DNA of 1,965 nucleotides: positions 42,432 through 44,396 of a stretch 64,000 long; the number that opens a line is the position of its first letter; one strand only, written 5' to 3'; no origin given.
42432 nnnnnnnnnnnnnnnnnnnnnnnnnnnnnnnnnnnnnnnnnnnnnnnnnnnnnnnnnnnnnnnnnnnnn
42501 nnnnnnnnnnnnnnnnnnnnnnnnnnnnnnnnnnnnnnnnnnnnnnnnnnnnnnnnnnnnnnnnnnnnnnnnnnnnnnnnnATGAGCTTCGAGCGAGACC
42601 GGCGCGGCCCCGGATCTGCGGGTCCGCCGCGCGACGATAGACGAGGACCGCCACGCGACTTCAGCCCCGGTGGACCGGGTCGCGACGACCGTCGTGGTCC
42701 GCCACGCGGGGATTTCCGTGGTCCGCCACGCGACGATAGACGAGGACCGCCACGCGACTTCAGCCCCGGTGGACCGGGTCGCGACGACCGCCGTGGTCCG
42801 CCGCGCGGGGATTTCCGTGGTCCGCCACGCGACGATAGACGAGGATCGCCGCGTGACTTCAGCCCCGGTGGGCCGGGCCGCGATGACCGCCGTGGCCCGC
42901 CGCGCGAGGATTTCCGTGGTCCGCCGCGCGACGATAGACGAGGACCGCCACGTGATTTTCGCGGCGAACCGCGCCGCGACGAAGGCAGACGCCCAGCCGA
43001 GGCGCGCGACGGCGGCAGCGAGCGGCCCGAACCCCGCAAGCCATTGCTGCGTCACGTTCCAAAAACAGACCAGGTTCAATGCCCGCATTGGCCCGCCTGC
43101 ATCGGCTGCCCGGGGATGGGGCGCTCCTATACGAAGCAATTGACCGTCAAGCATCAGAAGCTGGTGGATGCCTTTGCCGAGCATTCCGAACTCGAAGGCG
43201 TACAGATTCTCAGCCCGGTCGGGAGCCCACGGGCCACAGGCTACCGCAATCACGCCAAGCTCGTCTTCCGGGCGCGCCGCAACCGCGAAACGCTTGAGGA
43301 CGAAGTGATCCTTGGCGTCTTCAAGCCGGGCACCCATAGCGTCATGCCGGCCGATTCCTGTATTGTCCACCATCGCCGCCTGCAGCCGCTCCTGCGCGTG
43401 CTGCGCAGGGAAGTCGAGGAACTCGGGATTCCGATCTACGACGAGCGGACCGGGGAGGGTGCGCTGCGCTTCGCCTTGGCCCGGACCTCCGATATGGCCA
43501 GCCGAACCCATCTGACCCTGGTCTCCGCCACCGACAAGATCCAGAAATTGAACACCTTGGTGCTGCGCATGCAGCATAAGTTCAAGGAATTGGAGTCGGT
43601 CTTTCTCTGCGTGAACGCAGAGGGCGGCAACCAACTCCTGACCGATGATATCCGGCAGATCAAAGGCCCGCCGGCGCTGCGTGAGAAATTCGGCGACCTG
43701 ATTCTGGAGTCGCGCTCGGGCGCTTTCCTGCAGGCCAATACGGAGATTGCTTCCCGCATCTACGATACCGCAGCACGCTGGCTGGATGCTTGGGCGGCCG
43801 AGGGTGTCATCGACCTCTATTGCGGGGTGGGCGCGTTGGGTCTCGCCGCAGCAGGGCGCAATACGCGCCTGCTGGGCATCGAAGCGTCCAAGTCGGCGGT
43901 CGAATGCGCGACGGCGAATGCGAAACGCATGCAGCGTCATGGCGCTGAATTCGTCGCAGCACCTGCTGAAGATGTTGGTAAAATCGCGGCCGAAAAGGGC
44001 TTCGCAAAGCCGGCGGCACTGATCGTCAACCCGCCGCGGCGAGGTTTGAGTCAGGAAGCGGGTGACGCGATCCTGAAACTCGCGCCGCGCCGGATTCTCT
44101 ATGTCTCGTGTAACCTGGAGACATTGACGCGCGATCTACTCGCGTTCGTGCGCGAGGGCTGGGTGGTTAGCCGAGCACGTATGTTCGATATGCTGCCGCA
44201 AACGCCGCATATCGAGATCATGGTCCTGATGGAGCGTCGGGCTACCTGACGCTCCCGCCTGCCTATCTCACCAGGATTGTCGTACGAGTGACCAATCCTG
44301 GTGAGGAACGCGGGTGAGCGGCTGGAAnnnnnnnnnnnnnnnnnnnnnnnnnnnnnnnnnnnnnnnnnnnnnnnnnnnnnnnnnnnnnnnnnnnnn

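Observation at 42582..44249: RlmD-type rRNA methyltransferase with a triplicated 99-bp R/D/P-rich N-terminal extension replacing the TRAM region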

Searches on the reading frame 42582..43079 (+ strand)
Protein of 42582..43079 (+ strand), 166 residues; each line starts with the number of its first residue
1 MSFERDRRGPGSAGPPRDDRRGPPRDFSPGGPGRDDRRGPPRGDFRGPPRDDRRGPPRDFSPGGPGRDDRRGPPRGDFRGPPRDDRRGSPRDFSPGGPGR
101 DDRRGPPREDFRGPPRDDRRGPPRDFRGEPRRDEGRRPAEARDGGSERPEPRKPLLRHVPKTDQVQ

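Call 21: find_homologous_proteins(query=window:42582-43079:+, max_evalue=0.001)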
Query seq(166 aa) (166 aa): 1 proteins with E <= 0.001 among 8000 candidates.
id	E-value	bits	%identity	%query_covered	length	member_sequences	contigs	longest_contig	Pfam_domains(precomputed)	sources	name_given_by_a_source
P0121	1.0e-10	60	45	7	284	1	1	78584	-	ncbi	ncbi:MAG: hypothetical protein RIR53_1456 [Bacteroidota bacterium]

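Call 59: search_protein_representatives(protein=window:42582-43079:+)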
Query: 166 residues. Proteins with E-value up to 0.001 (for the whole library): 32; up to 1e-10: 5; up to 1e-30: 0. The best 32 are listed.
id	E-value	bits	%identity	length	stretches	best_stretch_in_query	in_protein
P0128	2.2e-15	73.1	43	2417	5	12-123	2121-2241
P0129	6.0e-15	71.7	57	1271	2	14-132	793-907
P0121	3.2e-11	59.6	58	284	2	8-140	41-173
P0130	8.1e-11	58.3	39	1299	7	18-124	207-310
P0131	1.0e-10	57.9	63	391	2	3-124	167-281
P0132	2.0e-10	57.0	35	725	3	15-125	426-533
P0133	7.2e-08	48.6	25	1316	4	37-123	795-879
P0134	1.5e-07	47.6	32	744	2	13-125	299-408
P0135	3.3e-07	46.5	43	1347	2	16-130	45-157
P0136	6.1e-07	45.6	27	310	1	17-135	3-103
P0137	7.8e-07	45.2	35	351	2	31-120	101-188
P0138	9.4e-07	45.0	39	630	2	14-133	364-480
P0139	9.7e-07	44.9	32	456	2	15-137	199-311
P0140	1.1e-06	44.8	35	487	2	11-143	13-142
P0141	1.2e-06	44.6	42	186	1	39-132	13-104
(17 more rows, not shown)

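Call 61: search_protein_families(library=pfam, alignment_id=A5, max_evalue=0.0001)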
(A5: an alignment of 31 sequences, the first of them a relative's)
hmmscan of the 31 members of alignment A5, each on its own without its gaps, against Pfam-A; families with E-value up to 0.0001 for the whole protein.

A. member 1, P0128 (2417 aa): 5 families
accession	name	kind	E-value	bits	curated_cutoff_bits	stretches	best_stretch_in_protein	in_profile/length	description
PF00096.32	zf-C2H2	-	8.9e-111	356.7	25.2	2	446-469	1-23/23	Zinc finger, C2H2 type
PF13894.12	zf-C2H2_4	-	7.3e-89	284.7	27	0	761-783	1-23/24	C2H2-type zinc finger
PF13465.12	zf-H2C2_2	-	1.1e-56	186.4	40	4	1609-1630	3-24/26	Zinc-finger double domain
PF13912.12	zf-C2H2_6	-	3e-26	91.2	25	1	476-498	2-24/27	C2H2-type zinc finger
PF12874.13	zf-met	-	3.8e-10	40.2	21.2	0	698-717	2-21/25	Zinc-finger of C2H2 type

B. families by the number of members that match (of 31 scanned): 29 families (the first 25 are shown)
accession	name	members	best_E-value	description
PF22178.3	Gp5_trimer_C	3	8.9e-29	Bacteriophage T4 gp5 C-terminal trimerisation domain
PF08017.16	Fibrinogen_BP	3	5.4e-13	Fibrinogen binding protein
PF02389.20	Cornifin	2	2.9e-24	Cornifin (SPRR) family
PF00076.28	RRM_1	2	1.2e-23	RNA recognition motif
PF00096.32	zf-C2H2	1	8.9e-111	Zinc finger, C2H2 type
PF13894.12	zf-C2H2_4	1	7.3e-89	C2H2-type zinc finger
PF03382.20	DUF285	1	1.5e-82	Mycoplasma protein of unknown function, DUF285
PF13465.12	zf-H2C2_2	1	1.1e-56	Zinc-finger double domain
PF00932.25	LTD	1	6.2e-52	Lamin Tail Domain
PF08190.17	PIH1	1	2.3e-44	PIH1 N-terminal domain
PF07581.17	Glug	1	2.9e-43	The GLUG motif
PF00001.26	7tm_1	1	4.2e-37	7 transmembrane receptor (rhodopsin family)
PF15440.11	THRAP3_BCLAF1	1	3.4e-35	THRAP3/BCLAF1 family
PF13912.12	zf-C2H2_6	1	3e-26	C2H2-type zinc finger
PF00565.23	SNase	1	1e-22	Staphylococcal nuclease homologue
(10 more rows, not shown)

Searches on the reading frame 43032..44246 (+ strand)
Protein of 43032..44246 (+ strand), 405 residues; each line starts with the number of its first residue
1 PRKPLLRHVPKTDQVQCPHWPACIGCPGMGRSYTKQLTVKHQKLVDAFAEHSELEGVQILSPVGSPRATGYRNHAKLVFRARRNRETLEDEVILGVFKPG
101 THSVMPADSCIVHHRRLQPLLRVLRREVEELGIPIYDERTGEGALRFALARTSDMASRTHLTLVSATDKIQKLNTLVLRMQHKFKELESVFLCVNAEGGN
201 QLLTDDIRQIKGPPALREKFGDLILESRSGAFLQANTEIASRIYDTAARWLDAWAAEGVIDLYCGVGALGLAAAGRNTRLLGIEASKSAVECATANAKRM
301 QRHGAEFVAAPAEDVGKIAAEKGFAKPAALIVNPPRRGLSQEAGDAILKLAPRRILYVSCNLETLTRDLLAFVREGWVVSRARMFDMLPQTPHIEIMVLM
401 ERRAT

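Call 25: find_related_loci(query=A2, collection=genome_contigs, flank=3500)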
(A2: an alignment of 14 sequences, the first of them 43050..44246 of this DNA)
Query A2 (399 aa) in genome_contigs; peptide patterns used: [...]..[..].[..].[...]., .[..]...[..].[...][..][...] (x = any residue, [..] = any of these).
600 stretches matched a pattern (row limit reached: there are more); 577 encode a relative of the query (tblastn E <= 1e-3); the best 80 are kept; 80 distinct loci.
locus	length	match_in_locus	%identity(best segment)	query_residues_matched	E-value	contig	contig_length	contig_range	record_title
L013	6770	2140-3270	41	11-395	6e-76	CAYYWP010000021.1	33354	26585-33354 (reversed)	MAG TPA_asm: uncultured Candidatus Binatia bacterium isolate SRP237561_co1_359 genome assembly, contig: NODE_1878_length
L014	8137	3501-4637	39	10-394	3e-70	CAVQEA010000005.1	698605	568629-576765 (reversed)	MAG: uncultured delta proteobacterium isolate MFD02242.bin.3.158 genome assembly, contig: contig_18266, whole genome sho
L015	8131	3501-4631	31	10-397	5e-61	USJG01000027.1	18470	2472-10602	uncultured Lachnospiraceae bacterium isolate UMGS1777 genome assembly, contig: NODE_733_length_18470_cov_7.608200, whole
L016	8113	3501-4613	31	17-394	6e-59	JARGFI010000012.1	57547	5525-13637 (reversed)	MAG: Desulfuromonadales bacterium isolate C14-02 NODE_12_length_57547_cov_8.101251, whole genome shotgun sequence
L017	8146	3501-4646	31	11-399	4e-57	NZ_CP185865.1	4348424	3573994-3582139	Brevibacillus sp. TJ4 chromosome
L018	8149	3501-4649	32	10-396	2e-56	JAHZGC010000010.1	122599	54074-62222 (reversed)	MAG: Coriobacteriaceae bacterium isolate HRGM_Genome_3029 HRGM_Genome_3029_10, whole genome shotgun sequence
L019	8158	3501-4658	29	4-397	4e-56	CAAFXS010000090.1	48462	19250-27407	MAG TPA_asm: Clostridia bacterium, isolate HGM12858, WGS project CAAFXS010000000 data, contig: SRS475647_9_k119_359815,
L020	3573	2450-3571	29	4-384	8e-56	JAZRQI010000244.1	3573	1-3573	MAG: Acutalibacteraceae bacterium isolate T1900045365_YK20190055.MAGScoT_cleanbin_000008 SGB_6838_k141_81783, whole geno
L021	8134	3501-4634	29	11-394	8e-56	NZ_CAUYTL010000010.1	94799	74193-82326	Listeria rocourtiae subsp. hofi strain CLIP 2022/01000 NODE_10_length_94799_cov_145.806096_pilon, whole genome shotgun s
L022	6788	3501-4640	30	11-398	1e-55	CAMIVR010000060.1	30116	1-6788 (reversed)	MAG: uncultured Brevibacillus sp. isolate SRR12377473_bin.19_metawrap_v1.3_MAG genome assembly, contig: SRR12377473_688,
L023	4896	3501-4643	29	10-396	5e-55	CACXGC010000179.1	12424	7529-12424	MAG: uncultured Ruminococcus sp. isolate RUG11228 genome assembly, contig: RUG11228_asm_179, whole genome shotgun sequen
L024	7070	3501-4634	29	11-396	2e-54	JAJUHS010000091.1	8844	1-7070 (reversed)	MAG: Clostridiales bacterium isolate bin70 k141_430144_length_8844_cov_134.0833, whole genome shotgun sequence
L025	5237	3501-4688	31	10-396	2e-54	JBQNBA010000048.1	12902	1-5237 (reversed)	MAG: Sphaerochaetaceae bacterium isolate A30_bin.25 NODE_1655_length_12902_cov_5.459251, whole genome shotgun sequence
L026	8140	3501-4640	27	4-389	2e-54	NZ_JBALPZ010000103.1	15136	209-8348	Neobacillus drentensis strain JJ1232 JJ-1232_contig_104, whole genome shotgun sequence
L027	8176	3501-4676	29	10-398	5e-54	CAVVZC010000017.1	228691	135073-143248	MAG: uncultured delta proteobacterium isolate MFD03551.bin.1.10 genome assembly, contig: contig_39078, whole genome shot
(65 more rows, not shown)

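Call 32: search_solved_structures(query=window:43032-44246:+, max_evalue=1e-15, show_alignments=5)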
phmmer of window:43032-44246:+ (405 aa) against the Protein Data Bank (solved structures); distinct sequences matched with E-value up to 1e-15: 7.
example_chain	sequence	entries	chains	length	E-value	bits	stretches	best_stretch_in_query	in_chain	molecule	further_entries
5xj1_A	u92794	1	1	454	1.6e-42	149.2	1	31-401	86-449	Uncharacterized RNA methyltransferase SP_1029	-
5xj2_A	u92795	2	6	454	4.2e-42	147.8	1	31-401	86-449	Uncharacterized RNA methyltransferase SP_1029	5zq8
5zq1_A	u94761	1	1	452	4.4e-42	147.7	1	31-401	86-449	Uncharacterized RNA methyltransferase SP_1029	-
5zq0_A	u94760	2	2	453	4.5e-42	147.7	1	31-401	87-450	Uncharacterized RNA methyltransferase SP_1029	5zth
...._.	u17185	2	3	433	3e-26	95.6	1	9-402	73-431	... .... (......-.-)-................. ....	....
8z62_A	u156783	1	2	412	6.2e-22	81.4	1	15-403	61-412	23S rRNA (uracil(747)-C(5))-methyltransferase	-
2jjq_A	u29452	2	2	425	6.6e-22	81.3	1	6-398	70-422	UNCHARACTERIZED RNA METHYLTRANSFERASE PYRAB10780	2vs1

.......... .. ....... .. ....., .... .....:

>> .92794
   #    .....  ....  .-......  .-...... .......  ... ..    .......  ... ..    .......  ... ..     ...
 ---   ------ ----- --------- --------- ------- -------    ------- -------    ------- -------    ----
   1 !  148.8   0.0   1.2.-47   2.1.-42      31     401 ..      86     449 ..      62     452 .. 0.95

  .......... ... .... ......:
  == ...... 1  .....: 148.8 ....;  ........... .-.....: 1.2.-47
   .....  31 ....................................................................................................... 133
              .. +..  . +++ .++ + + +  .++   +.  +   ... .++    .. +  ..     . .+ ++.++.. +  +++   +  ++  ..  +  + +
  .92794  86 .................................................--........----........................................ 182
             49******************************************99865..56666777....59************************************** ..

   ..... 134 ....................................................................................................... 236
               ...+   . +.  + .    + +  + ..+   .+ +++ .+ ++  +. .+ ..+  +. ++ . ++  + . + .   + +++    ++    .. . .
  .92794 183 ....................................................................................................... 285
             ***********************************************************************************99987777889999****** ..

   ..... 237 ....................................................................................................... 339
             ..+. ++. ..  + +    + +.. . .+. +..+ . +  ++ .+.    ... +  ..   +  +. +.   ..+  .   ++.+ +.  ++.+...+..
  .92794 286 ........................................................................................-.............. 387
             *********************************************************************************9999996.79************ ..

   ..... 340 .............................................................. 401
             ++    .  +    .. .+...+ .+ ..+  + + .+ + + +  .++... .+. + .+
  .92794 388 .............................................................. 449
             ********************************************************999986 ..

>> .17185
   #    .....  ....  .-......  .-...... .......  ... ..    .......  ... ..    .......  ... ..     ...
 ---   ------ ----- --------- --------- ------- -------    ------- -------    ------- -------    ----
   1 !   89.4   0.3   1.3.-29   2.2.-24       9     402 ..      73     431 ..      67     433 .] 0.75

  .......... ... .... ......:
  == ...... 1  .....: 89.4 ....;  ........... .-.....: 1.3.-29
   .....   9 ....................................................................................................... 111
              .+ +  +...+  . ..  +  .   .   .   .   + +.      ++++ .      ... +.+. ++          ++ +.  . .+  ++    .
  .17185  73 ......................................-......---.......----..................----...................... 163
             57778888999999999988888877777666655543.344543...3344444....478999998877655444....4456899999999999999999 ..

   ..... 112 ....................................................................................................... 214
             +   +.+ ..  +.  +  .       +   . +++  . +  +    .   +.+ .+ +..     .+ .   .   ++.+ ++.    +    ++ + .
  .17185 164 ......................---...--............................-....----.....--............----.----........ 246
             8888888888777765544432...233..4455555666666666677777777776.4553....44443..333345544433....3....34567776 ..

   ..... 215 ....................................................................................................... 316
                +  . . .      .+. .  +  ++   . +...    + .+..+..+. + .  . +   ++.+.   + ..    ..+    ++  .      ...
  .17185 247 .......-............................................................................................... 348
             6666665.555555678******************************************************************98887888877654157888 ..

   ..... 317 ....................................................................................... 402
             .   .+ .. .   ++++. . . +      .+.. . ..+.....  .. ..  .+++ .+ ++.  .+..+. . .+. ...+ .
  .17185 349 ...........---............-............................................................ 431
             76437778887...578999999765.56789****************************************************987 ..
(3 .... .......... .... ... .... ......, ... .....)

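Call 41: find_related_loci(query=window:43050-44246:+, collection=metagenome_contigs, flank=2500)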
Query window:43050-44246:+ (399 aa) in metagenome_contigs; peptide patterns used: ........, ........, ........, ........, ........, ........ (x = any residue, [..] = any of these).
82 stretches matched a pattern, but none encodes a relative of the query by tblastn (E <= 1e-3).

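Call 44: find_related_loci(query=A4, collection=metagenome_contigs, flank=2500)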
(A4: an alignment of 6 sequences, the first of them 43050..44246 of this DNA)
Query A4 (399 aa) in metagenome_contigs; peptide patterns used: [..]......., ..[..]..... (x = any residue, [..] = any of these).
93 stretches matched a pattern; 4 encode a relative of the query (tblastn E <= 1e-3); 4 distinct loci.
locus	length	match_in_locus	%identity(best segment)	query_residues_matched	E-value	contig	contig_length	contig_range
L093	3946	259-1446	75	1-396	0e+0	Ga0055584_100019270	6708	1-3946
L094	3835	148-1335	76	1-396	0e+0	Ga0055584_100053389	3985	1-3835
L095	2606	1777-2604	78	1-276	7e-157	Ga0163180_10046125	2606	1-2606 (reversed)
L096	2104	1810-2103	72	1-98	1e-46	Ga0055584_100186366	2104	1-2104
